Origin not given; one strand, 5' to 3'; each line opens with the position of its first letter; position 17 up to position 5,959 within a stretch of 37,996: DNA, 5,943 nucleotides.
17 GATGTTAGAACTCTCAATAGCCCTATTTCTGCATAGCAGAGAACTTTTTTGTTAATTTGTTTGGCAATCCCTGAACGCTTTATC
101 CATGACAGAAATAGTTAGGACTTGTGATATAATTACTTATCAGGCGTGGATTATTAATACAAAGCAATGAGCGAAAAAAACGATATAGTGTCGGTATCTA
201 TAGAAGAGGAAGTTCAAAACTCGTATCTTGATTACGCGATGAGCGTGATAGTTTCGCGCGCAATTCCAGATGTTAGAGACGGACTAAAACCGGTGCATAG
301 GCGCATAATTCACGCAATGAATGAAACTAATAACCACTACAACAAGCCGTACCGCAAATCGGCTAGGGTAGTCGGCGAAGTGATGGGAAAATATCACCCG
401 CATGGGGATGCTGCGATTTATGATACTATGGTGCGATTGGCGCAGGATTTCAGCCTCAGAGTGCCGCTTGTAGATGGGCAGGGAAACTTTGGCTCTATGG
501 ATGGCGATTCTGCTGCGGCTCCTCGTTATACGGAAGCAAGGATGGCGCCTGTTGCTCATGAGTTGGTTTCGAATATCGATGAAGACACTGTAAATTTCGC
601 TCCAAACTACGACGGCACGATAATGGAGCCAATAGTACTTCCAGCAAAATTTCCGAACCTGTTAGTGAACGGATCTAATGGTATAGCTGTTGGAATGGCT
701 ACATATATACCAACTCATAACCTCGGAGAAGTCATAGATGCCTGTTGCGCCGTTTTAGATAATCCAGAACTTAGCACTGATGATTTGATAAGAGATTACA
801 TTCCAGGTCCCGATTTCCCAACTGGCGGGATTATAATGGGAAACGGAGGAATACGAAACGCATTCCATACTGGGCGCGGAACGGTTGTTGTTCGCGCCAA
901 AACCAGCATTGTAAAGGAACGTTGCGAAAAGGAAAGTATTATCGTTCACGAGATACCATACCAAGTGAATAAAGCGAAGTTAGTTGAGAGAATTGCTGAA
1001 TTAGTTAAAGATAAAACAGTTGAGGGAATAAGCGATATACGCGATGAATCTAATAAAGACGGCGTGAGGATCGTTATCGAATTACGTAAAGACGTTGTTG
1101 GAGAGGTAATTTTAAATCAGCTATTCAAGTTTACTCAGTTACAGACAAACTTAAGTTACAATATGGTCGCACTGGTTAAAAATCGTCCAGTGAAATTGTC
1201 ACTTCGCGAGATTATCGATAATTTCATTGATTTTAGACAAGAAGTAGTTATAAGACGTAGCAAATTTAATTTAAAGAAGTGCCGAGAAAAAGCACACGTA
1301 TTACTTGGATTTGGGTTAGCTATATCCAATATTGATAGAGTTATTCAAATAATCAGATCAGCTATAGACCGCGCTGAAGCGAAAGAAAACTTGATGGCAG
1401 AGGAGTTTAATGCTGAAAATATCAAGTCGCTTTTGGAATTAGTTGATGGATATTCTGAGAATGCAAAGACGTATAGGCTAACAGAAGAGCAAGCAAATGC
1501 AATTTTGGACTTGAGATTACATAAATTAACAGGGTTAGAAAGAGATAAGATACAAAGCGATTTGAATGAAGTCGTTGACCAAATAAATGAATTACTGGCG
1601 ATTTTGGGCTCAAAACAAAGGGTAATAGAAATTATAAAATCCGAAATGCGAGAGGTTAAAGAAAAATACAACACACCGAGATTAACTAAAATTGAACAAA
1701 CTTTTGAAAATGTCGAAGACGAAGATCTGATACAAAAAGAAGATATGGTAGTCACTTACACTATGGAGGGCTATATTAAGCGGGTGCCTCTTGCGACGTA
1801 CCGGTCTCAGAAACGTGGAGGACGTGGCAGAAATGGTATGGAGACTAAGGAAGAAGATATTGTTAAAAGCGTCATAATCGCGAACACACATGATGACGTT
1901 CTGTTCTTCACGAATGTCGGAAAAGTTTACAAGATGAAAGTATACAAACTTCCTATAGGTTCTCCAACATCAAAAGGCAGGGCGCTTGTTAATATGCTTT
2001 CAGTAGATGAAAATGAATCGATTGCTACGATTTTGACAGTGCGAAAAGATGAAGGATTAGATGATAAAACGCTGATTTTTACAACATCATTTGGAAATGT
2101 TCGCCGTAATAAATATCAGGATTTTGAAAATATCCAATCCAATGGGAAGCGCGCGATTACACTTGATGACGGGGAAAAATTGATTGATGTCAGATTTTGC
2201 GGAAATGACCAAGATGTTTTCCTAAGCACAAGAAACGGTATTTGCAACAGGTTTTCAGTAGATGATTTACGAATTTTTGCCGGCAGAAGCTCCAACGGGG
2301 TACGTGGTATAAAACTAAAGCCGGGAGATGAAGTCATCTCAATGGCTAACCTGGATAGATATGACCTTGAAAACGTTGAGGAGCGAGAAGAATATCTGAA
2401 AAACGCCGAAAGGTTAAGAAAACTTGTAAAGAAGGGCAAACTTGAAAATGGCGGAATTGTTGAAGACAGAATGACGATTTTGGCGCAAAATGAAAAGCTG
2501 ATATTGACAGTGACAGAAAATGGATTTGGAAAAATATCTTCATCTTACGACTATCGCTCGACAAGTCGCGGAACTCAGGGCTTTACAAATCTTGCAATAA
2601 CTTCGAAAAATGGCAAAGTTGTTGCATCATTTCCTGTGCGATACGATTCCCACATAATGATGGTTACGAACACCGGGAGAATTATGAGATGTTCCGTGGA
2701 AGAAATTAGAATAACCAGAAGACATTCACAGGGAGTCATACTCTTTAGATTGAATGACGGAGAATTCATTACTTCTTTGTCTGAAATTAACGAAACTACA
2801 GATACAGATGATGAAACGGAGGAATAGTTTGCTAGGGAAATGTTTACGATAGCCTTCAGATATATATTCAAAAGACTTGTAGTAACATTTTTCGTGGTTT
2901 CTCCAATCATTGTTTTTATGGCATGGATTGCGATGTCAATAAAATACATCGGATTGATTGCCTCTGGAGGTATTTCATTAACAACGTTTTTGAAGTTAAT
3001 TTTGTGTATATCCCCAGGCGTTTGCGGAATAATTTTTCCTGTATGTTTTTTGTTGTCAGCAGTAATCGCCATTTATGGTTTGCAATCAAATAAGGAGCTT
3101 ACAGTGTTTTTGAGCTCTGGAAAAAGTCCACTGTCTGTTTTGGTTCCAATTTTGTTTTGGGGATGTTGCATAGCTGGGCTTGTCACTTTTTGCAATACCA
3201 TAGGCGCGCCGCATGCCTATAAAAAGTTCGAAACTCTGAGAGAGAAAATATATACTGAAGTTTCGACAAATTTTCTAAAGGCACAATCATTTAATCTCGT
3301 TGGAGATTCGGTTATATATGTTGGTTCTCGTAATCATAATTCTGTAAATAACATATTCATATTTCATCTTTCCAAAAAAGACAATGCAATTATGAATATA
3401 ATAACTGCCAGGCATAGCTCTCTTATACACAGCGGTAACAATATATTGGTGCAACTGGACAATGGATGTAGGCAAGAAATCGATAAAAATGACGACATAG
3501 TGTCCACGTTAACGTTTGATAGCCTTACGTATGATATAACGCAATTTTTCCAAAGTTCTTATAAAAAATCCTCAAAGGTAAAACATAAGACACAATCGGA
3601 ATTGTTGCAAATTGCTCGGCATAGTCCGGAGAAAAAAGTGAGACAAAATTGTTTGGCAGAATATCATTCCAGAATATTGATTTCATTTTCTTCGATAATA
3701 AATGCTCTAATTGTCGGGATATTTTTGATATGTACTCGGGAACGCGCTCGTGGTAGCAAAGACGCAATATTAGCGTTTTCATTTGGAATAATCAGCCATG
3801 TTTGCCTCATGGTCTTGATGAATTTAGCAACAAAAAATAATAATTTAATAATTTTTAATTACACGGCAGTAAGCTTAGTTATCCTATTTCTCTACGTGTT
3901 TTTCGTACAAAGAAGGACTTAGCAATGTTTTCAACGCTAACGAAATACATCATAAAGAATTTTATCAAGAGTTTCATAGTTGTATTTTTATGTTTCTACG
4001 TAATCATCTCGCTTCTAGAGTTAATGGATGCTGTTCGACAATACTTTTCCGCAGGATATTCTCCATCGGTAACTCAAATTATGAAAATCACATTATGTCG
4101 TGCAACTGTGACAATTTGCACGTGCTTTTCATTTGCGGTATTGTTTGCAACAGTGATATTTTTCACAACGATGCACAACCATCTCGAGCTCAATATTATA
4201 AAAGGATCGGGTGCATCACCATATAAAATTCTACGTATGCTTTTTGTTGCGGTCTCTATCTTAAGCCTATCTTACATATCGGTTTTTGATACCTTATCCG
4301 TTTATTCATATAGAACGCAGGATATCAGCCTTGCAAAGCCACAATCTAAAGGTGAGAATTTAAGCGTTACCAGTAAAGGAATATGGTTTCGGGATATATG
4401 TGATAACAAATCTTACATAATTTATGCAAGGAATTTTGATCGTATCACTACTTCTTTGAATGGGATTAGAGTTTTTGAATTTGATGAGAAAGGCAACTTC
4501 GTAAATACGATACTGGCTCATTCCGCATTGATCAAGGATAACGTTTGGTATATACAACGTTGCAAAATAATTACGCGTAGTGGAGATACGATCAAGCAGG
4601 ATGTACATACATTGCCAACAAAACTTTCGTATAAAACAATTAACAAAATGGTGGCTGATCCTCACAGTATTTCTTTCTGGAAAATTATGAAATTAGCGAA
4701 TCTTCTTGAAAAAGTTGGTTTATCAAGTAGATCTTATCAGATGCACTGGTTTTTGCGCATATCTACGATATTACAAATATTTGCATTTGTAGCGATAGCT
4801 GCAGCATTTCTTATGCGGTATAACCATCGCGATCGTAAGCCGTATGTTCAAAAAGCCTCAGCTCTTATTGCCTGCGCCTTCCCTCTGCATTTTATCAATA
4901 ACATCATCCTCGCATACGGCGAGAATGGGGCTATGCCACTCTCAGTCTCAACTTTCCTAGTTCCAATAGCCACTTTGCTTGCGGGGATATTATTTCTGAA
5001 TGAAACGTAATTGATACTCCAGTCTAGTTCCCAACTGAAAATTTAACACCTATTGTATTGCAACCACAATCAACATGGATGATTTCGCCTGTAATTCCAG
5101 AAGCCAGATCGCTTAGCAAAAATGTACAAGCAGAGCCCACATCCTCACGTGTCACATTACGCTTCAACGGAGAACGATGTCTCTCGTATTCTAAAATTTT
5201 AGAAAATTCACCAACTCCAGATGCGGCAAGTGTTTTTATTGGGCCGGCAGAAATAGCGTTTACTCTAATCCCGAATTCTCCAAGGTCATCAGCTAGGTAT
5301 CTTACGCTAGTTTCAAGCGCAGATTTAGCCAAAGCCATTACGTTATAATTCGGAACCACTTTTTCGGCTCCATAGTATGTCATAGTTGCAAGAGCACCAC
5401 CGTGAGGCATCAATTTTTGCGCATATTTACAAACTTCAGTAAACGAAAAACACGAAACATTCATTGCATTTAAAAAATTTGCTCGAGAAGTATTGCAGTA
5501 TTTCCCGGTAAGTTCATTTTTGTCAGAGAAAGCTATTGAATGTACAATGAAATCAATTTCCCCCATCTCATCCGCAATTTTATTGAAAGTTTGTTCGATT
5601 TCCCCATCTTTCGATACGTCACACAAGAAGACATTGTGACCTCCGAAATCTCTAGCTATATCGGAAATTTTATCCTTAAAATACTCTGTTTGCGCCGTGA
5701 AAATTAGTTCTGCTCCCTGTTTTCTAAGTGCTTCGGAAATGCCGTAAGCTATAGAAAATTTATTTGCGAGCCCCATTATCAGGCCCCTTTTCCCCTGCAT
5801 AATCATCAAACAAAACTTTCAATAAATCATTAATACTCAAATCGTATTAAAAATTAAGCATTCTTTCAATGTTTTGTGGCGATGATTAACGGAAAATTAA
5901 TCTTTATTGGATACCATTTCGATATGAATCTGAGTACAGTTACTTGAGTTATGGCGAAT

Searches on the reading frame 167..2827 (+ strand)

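Call 7: search_protein_families(library=pfam, proteins=[window:167-2827:+], max_evalue=0.001)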
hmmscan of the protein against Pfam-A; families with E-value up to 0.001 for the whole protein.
window:167-2827:+ (886 aa): 2 families
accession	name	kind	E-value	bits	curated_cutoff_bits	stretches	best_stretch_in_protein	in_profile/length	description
PF00521.26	DNA_topoisoIV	-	2e-163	544.7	31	1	31-494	1-431/432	DNA gyrase/topoisomerase IV, subunit A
PF03989.18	DNA_gyraseA_C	-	1.1e-54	182.1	27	6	829-872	2-45/48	DNA gyrase C-terminal domain, beta-propeller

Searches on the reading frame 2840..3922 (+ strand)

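Call 7: search_protein_families(library=pfam, proteins=[window:2840-3922:+], max_evalue=0.001)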
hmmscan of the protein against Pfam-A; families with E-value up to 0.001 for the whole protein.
window:2840-3922:+ (360 aa): 1 family
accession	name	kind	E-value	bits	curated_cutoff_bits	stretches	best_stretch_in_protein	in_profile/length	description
PF03739.19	LptF_LptG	-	2.1e-53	182.1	27.9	1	7-355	1-350/353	Lipopolysaccharide export system permease LptF/LptG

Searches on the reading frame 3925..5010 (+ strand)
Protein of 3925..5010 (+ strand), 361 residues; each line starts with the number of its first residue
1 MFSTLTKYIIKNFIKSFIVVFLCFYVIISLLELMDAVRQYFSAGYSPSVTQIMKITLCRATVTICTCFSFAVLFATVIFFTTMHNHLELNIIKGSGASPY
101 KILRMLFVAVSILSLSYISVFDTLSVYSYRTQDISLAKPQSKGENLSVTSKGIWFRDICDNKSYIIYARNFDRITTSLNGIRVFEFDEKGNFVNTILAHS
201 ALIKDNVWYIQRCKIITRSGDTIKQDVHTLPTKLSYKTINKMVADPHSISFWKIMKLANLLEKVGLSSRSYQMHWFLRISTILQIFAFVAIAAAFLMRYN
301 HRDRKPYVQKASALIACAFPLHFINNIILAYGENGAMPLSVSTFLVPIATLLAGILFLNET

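Call 7: search_protein_families(library=pfam, proteins=[window:3925-5010:+], max_evalue=0.001)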
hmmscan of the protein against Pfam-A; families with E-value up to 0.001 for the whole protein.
window:3925-5010:+ (361 aa): 1 family
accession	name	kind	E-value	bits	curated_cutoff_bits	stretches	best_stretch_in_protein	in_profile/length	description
PF03739.19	LptF_LptG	-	1.5e-45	156.2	27.9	1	7-358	1-351/353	Lipopolysaccharide export system permease LptF/LptG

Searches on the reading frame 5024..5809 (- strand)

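Call 4: search_protein_families(library=pfam, proteins=[window:5024-5809:-], max_evalue=0.01)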
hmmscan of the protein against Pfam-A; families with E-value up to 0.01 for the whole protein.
window:5024-5809:- (261 aa): 3 families
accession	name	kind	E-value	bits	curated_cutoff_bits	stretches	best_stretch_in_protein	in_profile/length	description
PF13561.12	adh_short_C2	-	4.7e-83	278.8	27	1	13-251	1-236/236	Enoyl-(Acyl carrier protein) reductase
PF00106.31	adh_short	-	2.8e-16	60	26.6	1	20-196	12-187/195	short chain dehydrogenase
PF23441.1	SDR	-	2.5e-05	24.3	27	1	63-249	68-254/258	SDR-like rossmann domain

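Call 5: search_protein_families(library=ncbifam, proteins=[window:5024-5809:-], max_evalue=0.01)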
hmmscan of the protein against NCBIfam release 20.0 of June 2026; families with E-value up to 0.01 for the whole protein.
window:5024-5809:- (261 aa): 184 families (the best 25 are shown)
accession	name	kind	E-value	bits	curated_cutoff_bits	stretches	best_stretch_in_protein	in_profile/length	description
NF006019.0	PRK08159.1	equivalog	9.8e-108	359.4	452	1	3-256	7-260/272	enoyl-ACP reductase FabI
NF005078.0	PRK06505.1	equivalog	1.3e-99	332.7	446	1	3-254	4-255/271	enoyl-ACP reductase FabI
NF006369.1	PRK08594.1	equivalog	3.1e-95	318.4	370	1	2-253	2-255/256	enoyl-ACP reductase FabI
NF006266.0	PRK08415.1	equivalog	4.2e-95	318.2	441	1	2-255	1-254/274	enoyl-ACP reductase FabI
NF005145.0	PRK06603.1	equivalog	5.7e-91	304.6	456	1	2-255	4-257/260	enoyl-ACP reductase FabI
NF005422.0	PRK06997.1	equivalog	8.5e-91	303.9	440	1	1-254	1-255/262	enoyl-ACP reductase FabI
NF005717.0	PRK07533.1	equivalog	1.4e-88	296.9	337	1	2-253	7-258/259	enoyl-ACP reductase FabI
NF004748.0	PRK06079.1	equivalog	6.5e-84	281.1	362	1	2-250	3-249/252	enoyl-ACP reductase FabI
NF005615.0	PRK07370.1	equivalog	4.4e-83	278.5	391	1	1-254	2-258/259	enoyl-ACP reductase FabI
NF005938.0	PRK07984.1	equivalog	1.2e-78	264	477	1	1-251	1-252/262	enoyl-ACP reductase FabI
NF006428.0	PRK08690.1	equivalog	3.3e-78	262.5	462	1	1-251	1-253/261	enoyl-ACP reductase FabI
NF005908.0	PRK07889.1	equivalog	1.4e-56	192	299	1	1-254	2-255/256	enoyl-ACP reductase FabI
NF004957.0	PRK06300.1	equivalog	2.2e-43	148.6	356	1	68-256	103-291/299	enoyl-[acyl-carrier-protein] reductase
NF040631.2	InhA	exception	3.2e-38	131.7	430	1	3-249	2-257/257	NADH-dependent enoyl-ACP reductase InhA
NF005975.0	PRK08063.1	equivalog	2.2e-30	105.8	328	1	7-252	5-248/250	enoyl-[acyl-carrier-protein] reductase FabL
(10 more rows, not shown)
